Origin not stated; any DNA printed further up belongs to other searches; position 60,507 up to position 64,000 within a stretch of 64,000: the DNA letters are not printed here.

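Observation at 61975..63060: TonB-dependent receptor carries a ~200-aa insertion of tandem Asp/Asn-rich NG-x-WD calcium-binding-like repeats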

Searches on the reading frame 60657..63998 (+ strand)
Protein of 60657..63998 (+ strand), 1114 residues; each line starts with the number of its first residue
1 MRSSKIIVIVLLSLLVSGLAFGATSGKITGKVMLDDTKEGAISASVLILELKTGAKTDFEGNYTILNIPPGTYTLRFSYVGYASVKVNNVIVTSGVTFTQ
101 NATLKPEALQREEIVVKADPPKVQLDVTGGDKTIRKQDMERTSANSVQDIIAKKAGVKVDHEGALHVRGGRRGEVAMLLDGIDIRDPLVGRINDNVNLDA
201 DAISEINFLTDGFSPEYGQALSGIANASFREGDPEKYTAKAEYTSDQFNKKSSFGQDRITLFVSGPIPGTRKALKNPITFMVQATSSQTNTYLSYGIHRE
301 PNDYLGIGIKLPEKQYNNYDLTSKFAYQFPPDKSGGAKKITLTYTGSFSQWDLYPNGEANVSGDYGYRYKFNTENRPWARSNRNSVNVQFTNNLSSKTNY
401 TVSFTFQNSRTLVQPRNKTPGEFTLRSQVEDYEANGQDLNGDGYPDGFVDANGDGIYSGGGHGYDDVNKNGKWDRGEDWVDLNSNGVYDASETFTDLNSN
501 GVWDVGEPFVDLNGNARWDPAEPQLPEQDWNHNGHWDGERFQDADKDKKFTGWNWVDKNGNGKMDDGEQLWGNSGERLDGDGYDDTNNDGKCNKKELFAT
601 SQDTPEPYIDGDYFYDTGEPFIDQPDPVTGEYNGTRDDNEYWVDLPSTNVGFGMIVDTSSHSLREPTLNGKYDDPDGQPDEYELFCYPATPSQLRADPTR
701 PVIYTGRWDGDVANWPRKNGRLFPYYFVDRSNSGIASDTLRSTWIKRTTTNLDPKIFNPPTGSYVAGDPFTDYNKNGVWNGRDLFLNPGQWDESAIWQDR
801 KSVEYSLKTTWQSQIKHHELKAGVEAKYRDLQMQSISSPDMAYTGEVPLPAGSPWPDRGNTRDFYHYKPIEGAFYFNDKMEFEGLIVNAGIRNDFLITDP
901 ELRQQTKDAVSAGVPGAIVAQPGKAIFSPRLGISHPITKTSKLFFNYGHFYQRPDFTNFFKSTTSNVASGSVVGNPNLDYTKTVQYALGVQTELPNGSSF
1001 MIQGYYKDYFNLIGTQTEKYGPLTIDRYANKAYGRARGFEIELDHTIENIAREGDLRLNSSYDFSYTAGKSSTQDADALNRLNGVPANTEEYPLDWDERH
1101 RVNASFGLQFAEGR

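Call 12: search_protein_families(library=pfam, proteins=[window:60657-63998:+], max_evalue=1)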
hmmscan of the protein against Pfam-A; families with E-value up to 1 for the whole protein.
window:60657-63998:+ (1114 aa): 5 families
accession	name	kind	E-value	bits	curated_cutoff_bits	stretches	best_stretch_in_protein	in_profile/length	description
PF13715.12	CarbopepD_reg_2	-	3.7e-17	62.6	32.2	1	28-116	1-88/88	CarboxypepD_reg-like domain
PF13620.12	CarboxypepD_reg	-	2.5e-13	50.6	32.3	1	28-105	2-82/82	Carboxypeptidase regulatory-like domain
PF07715.20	Plug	-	4.2e-08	34.1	23.9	1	126-223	4-106/107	TonB-dependent Receptor Plug Domain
PF14686.12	fn3_3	-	0.0069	16.6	24.4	1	55-97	29-72/75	Polysaccharide lyase family 4, domain II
PF07495.19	Y_Y_Y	-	0.11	12.9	26.6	0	57-76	25-43/65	Y_Y_Y domain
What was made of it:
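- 60738..61004 (+): N-terminal CarboxypepD_reg-like domain (aa 28-116). Pfam PF13715 at E = 3.7e-17 and PF13620 at E = 2.5e-13 (call 12).
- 61032..61325 (+): Plug domain (aa 126-223). Pfam PF07715 at E = 4.2e-8, above the gathering score (call 12).
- On TonB-dependent transporter: PF07715 at 34.1 bits against a cut-off of 23.9 (call 12).
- Pfam finds CarboxypepD_reg and Plug domains (call 12).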

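Call 13: search_protein_families(library=ncbifam, proteins=[window:60657-63998:+], max_evalue=1)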
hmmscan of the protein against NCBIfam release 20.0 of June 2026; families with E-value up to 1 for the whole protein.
window:60657-63998:+ (1114 aa): 4 families
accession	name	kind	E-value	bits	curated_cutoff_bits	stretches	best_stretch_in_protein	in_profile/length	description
TIGR01786.1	TonB-hemlactrns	subfamily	2.8e-12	45.8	323.75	2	800-1081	328-599/719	TonB-dependent hemoglobin/transferrin/lactoferrin family receptor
TIGR01779.1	TonB-B12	equivalog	1.3e-08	33.9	599.7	2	110-251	27-176/614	TonB-dependent vitamin B12 receptor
NF052345.1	S_layer_anammox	exception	1.8e-07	28.9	1400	1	23-131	1310-1422/1596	Kustd1514 family S-layer glycoprotein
NF010012.0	PRK13486.1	equivalog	0.00091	17.7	924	1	927-1097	417-579/696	TonB-dependent receptor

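Call 15: find_homologous_proteins(query=window:60657-63998:+)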
Query window:60657-63998:+ (1114 aa): 443 proteins with E <= 0.001 among 8000 candidates; the best 120 are listed.
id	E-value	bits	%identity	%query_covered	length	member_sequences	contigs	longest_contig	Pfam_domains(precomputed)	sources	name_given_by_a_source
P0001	0.0e+0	2610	100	100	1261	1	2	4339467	PF13715.13,PF07715.21,PF13620.13,PF00593.31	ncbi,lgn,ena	-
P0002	0.0e+0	1612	64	99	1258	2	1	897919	PF13715.13,PF13620.13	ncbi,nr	ncbi:MAG: TonB-dependent receptor [bacterium]|nr:TonB-dependent receptor [bacterium]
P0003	0.0e+0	1467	64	92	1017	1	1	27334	PF13715.13,PF07715.21,PF13620.13,PF00593.31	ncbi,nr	ncbi:MAG: TonB-dependent receptor, partial [bacterium]|nr:TonB-dependent receptor [bacterium]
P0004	0.0e+0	1082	47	99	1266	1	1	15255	PF13715.13,PF07715.21,PF13620.13,PF00593.31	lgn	-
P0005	0.0e+0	1042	45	99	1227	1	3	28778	PF13715.13,PF07715.21,PF13620.13,PF14905.13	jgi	jgi:outer membrane receptor for ferrienterochelin and colicin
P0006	0.0e+0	1041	46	100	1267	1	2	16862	PF13715.13,PF13620.13,PF00593.31,PF14905.13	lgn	-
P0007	0.0e+0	1031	46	100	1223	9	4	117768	PF13715.13,PF07715.21,PF13620.13,PF00593.31,PF14905.13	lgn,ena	-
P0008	0.0e+0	1030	46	99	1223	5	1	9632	PF13715.13,PF07715.21,PF13620.13,PF00593.31,PF14905.13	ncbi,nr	ncbi:TonB-dependent receptor [bacterium]|nr:TonB-dependent receptor [bacterium]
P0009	0.0e+0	1028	46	100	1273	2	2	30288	PF13715.13,PF13620.13,PF00593.31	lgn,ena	-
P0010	0.0e+0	1022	45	99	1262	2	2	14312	PF13715.13,PF07715.21,PF13620.13,PF00593.31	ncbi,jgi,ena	-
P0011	0.0e+0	1018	45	100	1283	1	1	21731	PF13715.13,PF07715.21,PF13620.13,PF00593.31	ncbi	-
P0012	0.0e+0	1012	46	98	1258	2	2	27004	PF13715.13,PF07715.21,PF13620.13,PF00593.31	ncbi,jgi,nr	ncbi:MAG: TonB-dependent receptor [Calditrichaeota bacterium]|nr:TonB-dependent receptor [Calditrich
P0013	4.4e-296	1003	45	99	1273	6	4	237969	PF13715.13,PF13620.13,PF00593.31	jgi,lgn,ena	-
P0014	5.2e-294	996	45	99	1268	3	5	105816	PF13715.13,PF13620.13,PF00593.31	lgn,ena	-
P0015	1.6e-291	988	45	99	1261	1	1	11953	PF13715.13,PF07715.21,PF13620.13,PF00593.31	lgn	-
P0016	1.7e-291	988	46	98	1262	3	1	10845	PF13715.13,PF13620.13,PF00593.31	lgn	-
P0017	1.9e-286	971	46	100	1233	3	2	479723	PF13715.13,PF07715.21,PF13620.13,PF00593.31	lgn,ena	-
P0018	5.4e-285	967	44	100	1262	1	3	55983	PF13715.13,PF07715.21,PF13620.13,PF00593.31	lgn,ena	-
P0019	6.6e-284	963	45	100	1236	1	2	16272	PF13715.13,PF07715.21,PF13620.13,PF00593.31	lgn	-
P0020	3.0e-283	961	46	98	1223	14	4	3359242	PF13715.13,PF07715.21,PF13620.13,PF00593.31,PF14905.13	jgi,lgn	jgi:outer membrane receptor protein involved in Fe transport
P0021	4.3e-283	960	44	98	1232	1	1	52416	PF13715.13,PF07715.21,PF13620.13,PF00593.31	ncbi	-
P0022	6.9e-283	960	44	100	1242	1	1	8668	PF13715.13,PF07715.21,PF13620.13,PF14905.13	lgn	-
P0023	1.6e-281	955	44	99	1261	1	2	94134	PF13715.13,PF07715.21,PF13620.13,PF00593.31,PF14905.13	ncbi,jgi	-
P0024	9.3e-281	953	45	98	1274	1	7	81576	PF13715.13,PF07715.21,PF13620.13,PF00593.31,PF14905.13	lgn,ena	-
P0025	2.8e-280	951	44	98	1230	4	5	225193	PF13715.13,PF07715.21,PF13620.13,PF00593.31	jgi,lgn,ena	jgi:outer membrane receptor for ferrienterochelin and colicin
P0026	1.5e-279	949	44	100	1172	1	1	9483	PF13715.13,PF07715.21,PF13620.13,PF00593.31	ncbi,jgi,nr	ncbi:TonB-dependent receptor [bacterium]|nr:TonB-dependent receptor [bacterium]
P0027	1.5e-279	949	44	100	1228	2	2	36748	PF13715.13,PF07715.21,PF13620.13,PF00593.31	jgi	-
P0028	2.1e-276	938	45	100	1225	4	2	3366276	PF13715.13,PF13620.13,PF00593.31,PF14905.13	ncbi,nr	ncbi:MAG: TonB-dependent receptor [bacterium]|nr:TonB-dependent receptor [bacterium]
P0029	2.3e-276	938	44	100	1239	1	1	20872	PF13715.13,PF07715.21,PF13620.13,PF00593.31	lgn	-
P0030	1.6e-275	935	44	99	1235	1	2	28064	PF13715.13,PF07715.21,PF13620.13,PF00593.31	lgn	-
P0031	1.9e-275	935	44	99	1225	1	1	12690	PF13715.13,PF07715.21,PF13620.13,PF00593.31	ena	-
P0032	6.2e-275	933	44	99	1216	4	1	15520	PF13715.13,PF07715.21,PF13620.13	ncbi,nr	ncbi:TonB-dependent receptor [bacterium]|nr:TonB-dependent receptor [bacterium]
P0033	7.2e-274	930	45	97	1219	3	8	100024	PF13715.13,PF07715.21,PF13620.13,PF14905.13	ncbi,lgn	-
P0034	5.7e-273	927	44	100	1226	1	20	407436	PF13715.13,PF13620.13,PF00593.31,PF14905.13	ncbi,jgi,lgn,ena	-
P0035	9.3e-273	926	45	98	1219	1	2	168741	PF13715.13,PF07715.21,PF13620.13,PF14905.13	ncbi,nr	ncbi:MAG: TonB-dependent receptor [Calditrichaeota bacterium]|nr:TonB-dependent receptor [Calditrich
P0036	2.1e-272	925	44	98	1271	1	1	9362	PF13715.13,PF07715.21,PF13620.13,PF00593.31,PF14905.13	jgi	jgi:outer membrane receptor protein involved in Fe transport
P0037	5.6e-272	924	43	100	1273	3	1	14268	PF13715.13,PF07715.21,PF13620.13,PF00593.31,PF14905.13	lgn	-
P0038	9.1e-272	923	44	99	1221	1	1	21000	PF13715.13,PF13620.13,PF00593.31,PF14905.13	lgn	-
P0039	1.4e-270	919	45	100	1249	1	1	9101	PF13715.13,PF07715.21,PF13620.13,PF00593.31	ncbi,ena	-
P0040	2.7e-270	918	42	100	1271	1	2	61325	PF13715.13,PF07715.21,PF13620.13,PF00593.31,PF14905.13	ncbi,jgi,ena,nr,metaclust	ncbi:MAG: TonB-dependent receptor [Candidatus Electryonea clarkiae]|nr:TonB-dependent receptor [Cand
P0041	3.7e-269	914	43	98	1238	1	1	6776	PF13715.13,PF07715.21,PF13620.13,PF14905.13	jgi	jgi:outer membrane receptor protein involved in Fe transport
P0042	2.0e-265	902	44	99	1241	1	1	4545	PF13715.13,PF07715.21,PF13620.13,PF00593.31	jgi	jgi:outer membrane receptor protein involved in Fe transport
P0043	2.3e-259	882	42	98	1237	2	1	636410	PF13715.13,PF07715.21,PF13620.13,PF14905.13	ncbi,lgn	-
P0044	1.9e-257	875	41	99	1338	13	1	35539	PF13715.13,PF07715.21,PF13620.13,PF00593.31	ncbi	-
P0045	4.1e-256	871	41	100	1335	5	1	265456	PF13715.13,PF07715.21,PF13620.13,PF00593.31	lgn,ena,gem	-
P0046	1.3e-254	866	42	99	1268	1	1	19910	PF13715.13,PF07715.21,PF13620.13,PF00593.31,PF14905.13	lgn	-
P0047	7.5e-253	860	42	100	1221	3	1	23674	PF13715.13,PF07715.21,PF13620.13,PF00593.31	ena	-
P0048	1.2e-252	860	41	100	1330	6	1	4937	PF13715.13,PF07715.21,PF13620.13,PF00593.31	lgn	-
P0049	6.7e-252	857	41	100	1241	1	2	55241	PF13715.13,PF07715.21,PF13620.13,PF00593.31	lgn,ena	-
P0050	3.8e-251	855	41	99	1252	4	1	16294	PF13715.13,PF07715.21,PF13620.13,PF14905.13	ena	-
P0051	1.2e-250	853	41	98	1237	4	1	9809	PF13715.13,PF07715.21,PF13620.13,PF00593.31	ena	-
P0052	1.7e-250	852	40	100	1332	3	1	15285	PF13715.13,PF07715.21,PF13620.13,PF00593.31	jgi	-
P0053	1.4e-246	839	41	100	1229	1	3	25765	PF13715.13,PF07715.21,PF13620.13,PF00593.31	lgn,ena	-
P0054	4.9e-246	838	40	100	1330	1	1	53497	PF13715.13,PF07715.21,PF13620.13,PF00593.31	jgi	jgi:outer membrane receptor for ferrienterochelin and colicin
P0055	1.9e-244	832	40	99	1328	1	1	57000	PF13715.13,PF07715.21,PF13620.13,PF00593.31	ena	-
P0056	6.1e-244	831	40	100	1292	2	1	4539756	PF13715.13,PF07715.21,PF13620.13,PF00593.31,PF14905.13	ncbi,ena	-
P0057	6.5e-243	827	39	98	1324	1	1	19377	PF13715.13,PF07715.21,PF13620.13,PF00593.31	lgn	-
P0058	1.9e-239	816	40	100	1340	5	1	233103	PF13715.13,PF07715.21,PF13620.13,PF00593.31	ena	-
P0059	1.6e-231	790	39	98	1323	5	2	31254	PF13715.13,PF07715.21,PF13620.13,PF00593.31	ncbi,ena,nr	ncbi:MAG: TonB-dependent receptor [Candidatus Cloacimonetes bacterium]|nr:TonB-dependent receptor [C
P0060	8.8e-231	787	39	99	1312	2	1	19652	PF13715.13,PF07715.21,PF13620.13,PF00593.31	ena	-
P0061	8.3e-228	777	37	99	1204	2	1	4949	PF13715.13,PF07715.21,PF13620.13,PF00593.31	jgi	-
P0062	4.5e-190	652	41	79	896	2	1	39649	PF13715.13,PF07715.21,PF13620.13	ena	-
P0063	2.7e-156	540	42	63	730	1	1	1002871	PF13715.13,PF13620.13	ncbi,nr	ncbi:MAG: carboxypeptidase regulatory-like domain-containing protein [bacterium]|nr:carboxypeptidase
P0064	9.7e-137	476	41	57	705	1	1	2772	PF13715.13,PF07715.21,PF13620.13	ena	-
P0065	6.7e-124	433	31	97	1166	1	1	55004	PF13715.13,PF07715.21,PF13620.13,PF00593.31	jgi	jgi:outer membrane receptor protein involved in Fe transport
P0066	4.9e-117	410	30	99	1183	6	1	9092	PF13715.13,PF07715.21,PF13620.13,PF00593.31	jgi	-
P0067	2.0e-109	385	31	49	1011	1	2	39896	PF13715.13,PF07715.21,PF13620.13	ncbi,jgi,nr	ncbi:MAG: hypothetical protein E3J87_04440 [Candidatus Cloacimonadota bacterium]|nr:MAG: hypothetica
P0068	6.4e-108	380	30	53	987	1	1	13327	PF13715.13,PF07715.21,PF13620.13,PF00593.31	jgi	-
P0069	1.5e-102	362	27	98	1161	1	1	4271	PF13715.13,PF07715.21,PF13620.13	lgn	-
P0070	2.8e-102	362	28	56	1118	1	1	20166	PF13715.13,PF07715.21,PF13620.13,PF00593.31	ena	-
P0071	2.8e-96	342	29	52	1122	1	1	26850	PF13715.13,PF07715.21,PF13620.13,PF00593.31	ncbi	-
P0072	1.6e-78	283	29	53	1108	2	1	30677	PF13715.13,PF07715.21,PF13620.13,PF00593.31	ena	-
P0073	4.9e-75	271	70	17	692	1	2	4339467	PF12450.14,PF13768.13,PF13715.13,PF12034.14,PF00092.35,PF13519.13,PF13620.13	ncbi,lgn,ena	-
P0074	3.8e-73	265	30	38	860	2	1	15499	PF13715.13,PF25183.2,PF07715.21,PF13620.13,PF00593.31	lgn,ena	-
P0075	4.7e-73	265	31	38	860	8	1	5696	PF13715.13,PF25183.2,PF07715.21,PF13620.13,PF00593.31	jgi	jgi:outer membrane receptor for ferrienterochelin and colicin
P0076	9.3e-72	260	27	48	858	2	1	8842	PF13715.13,PF25183.2,PF07715.21,PF13620.13,PF00593.31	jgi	jgi:outer membrane receptor protein involved in Fe transport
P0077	2.7e-71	259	36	20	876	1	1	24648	PF13715.13,PF25183.2,PF07715.21,PF13620.13,PF00593.31,PF14905.13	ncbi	-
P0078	3.8e-71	258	33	25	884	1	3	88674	PF13715.13,PF07715.21,PF13620.13,PF00593.31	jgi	-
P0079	4.4e-71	258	35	24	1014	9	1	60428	PF13715.13,PF07715.21,PF13620.13,PF00593.31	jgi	-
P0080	5.5e-71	258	34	29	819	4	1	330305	PF13715.13,PF25183.2,PF07715.21,PF13620.13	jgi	-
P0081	1.8e-70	256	31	38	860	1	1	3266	PF13715.13,PF25183.2,PF07715.21,PF13620.13,PF00593.31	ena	-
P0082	1.8e-70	256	29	37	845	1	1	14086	PF13715.13,PF25183.2,PF07715.21,PF13620.13,PF00593.31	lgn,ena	-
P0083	2.2e-70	256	31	25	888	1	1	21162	PF13715.13,PF25183.2,PF07715.21,PF13620.13,PF00593.31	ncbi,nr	ncbi:TonB-dependent receptor [candidate division KSB1 bacterium]|nr:TonB-dependent receptor [candida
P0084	2.4e-70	256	31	34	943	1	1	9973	PF13715.13,PF07715.21,PF13620.13,PF00593.31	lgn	-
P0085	2.8e-70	256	29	34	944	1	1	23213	PF13715.13,PF07715.21,PF13620.13,PF00593.31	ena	-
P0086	3.6e-70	255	29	42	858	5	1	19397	PF13715.13,PF25183.2,PF07715.21,PF13620.13,PF00593.31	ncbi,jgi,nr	ncbi:MAG: TonB-dependent receptor [Ignavibacteriaceae bacterium]|jgi:outer membrane receptor protein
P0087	4.3e-70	255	37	25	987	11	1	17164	PF13715.13,PF25183.2,PF07715.21,PF13620.13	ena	-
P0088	4.7e-70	255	37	23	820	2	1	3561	PF13715.13,PF25183.2,PF07715.21,PF13620.13,PF00593.31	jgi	jgi:outer membrane receptor protein involved in Fe transport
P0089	6.0e-70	254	29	38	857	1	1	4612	PF13715.13,PF25183.2,PF07715.21,PF13620.13,PF00593.31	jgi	-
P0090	7.4e-70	254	39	19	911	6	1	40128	PF13715.13,PF25183.2,PF07715.21,PF13620.13,PF00593.31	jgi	jgi:outer membrane receptor protein involved in Fe transport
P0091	1.7e-69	253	33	23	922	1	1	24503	PF13715.13,PF07715.21,PF13620.13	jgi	-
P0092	2.1e-69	253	34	27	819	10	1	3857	PF13715.13,PF25183.2,PF07715.21,PF13620.13,PF00593.31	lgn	-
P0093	3.0e-69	252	29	38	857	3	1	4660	PF13715.13,PF25183.2,PF07715.21,PF13620.13,PF00593.31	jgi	-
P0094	3.6e-69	252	30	36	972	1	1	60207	PF13715.13,PF25183.2,PF07715.21,PF13620.13,PF00593.31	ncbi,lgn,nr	ncbi:carboxypeptidase-like regulatory domain-containing protein [candidate division KSB1 bacterium]|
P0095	3.8e-69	252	36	24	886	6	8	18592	PF13715.13,PF07715.21,PF13620.13,PF00593.31,PF14905.13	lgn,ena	-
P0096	5.2e-69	251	31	36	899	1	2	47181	PF13715.13,PF07715.21,PF13620.13,PF00593.31,PF14905.13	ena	-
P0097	5.3e-69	251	35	24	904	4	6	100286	PF13715.13,PF07715.21,PF13620.13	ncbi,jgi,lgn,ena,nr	ncbi:MAG: TonB-dependent receptor [Bacteroidetes bacterium]|nr:TonB-dependent receptor [Bacteroidota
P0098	7.2e-69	251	30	36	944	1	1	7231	PF13715.13,PF07715.21,PF13620.13,PF00593.31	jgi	jgi:outer membrane receptor protein involved in Fe transport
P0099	7.4e-69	251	36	21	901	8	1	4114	PF13715.13,PF25183.2,PF07715.21,PF13620.13,PF00593.31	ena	-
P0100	9.9e-69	250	38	20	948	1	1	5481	PF13715.13,PF07715.21,PF13620.13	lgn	-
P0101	1.2e-68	250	32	36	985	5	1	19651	PF13715.13,PF25183.2,PF07715.21,PF13620.13,PF00593.31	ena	-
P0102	2.3e-68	249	29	36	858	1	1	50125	PF13715.13,PF25183.2,PF07715.21,PF13620.13,PF00593.31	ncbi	ncbi:TonB-dependent receptor domain-containing protein [Bacteroidota bacterium]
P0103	2.6e-68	249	31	25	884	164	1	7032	PF13715.13,PF07715.21,PF13620.13,PF00593.31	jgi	jgi:outer membrane receptor protein involved in Fe transport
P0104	5.3e-68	248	35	24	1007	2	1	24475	PF13715.13,PF07715.21,PF13620.13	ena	-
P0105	7.9e-68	247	29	38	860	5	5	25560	PF13715.13,PF25183.2,PF07715.21,PF13620.13,PF00593.31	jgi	-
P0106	9.0e-68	247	32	28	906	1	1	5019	PF13715.13,PF07715.21,PF13620.13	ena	-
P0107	9.7e-68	247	37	24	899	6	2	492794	PF13715.13,PF07715.21,PF13620.13,PF00593.31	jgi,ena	-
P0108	1.2e-67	247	28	35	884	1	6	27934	PF13715.13,PF07715.21,PF13620.13,PF00593.31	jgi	-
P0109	1.5e-67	246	32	29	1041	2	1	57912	PF13715.13,PF07715.21,PF13620.13,PF00593.31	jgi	-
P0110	1.8e-67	246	29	35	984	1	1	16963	PF13715.13,PF07715.21,PF13620.13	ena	-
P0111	1.9e-67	246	36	22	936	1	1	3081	PF13715.13,PF25183.2,PF07715.21,PF13620.13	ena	-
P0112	2.3e-67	246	32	28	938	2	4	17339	PF13715.13,PF07715.21,PF13620.13,PF00593.31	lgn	-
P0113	2.4e-67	246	30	36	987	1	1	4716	PF13715.13,PF07715.21,PF13620.13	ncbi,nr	ncbi:MAG: TonB-dependent receptor [Candidatus Marinimicrobia bacterium]|nr:TonB-dependent receptor [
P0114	2.9e-67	246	28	53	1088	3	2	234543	PF13715.13,PF07715.21,PF13620.13,PF00593.31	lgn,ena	-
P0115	5.3e-67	245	28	36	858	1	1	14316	PF13715.13,PF25183.2,PF07715.21,PF13620.13,PF00593.31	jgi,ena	-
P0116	6.7e-67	244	35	25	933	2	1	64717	PF13715.13,PF25183.2,PF07715.21,PF13620.13,PF00593.31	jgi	-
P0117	1.4e-66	243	30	38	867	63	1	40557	PF13715.13,PF25183.2,PF07715.21,PF13620.13,PF00593.31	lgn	-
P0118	1.5e-66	243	33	24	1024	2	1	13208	PF13715.13,PF07715.21,PF13620.13,PF00593.31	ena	-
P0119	1.5e-66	243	28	48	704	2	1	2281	PF13715.13,PF25183.2,PF07715.21,PF17802.8,PF13620.13,PF00593.31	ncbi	ncbi:MAG TPA: TonB-dependent receptor, partial [Ignavibacteriaceae bacterium]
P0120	1.8e-66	243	29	35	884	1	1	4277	PF13715.13,PF07715.21,PF13620.13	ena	-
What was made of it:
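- On TonB-dependent transporter: Precomputed PF00593 is on record for P0001 (call 15).
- Checked: The full protein, P0001, is 1261 aa (call 15).
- The insert-less relatives carry the Oar-like barrel domain PF25183 (call 15). The family itself has no PF25183 hit on record (call 15).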
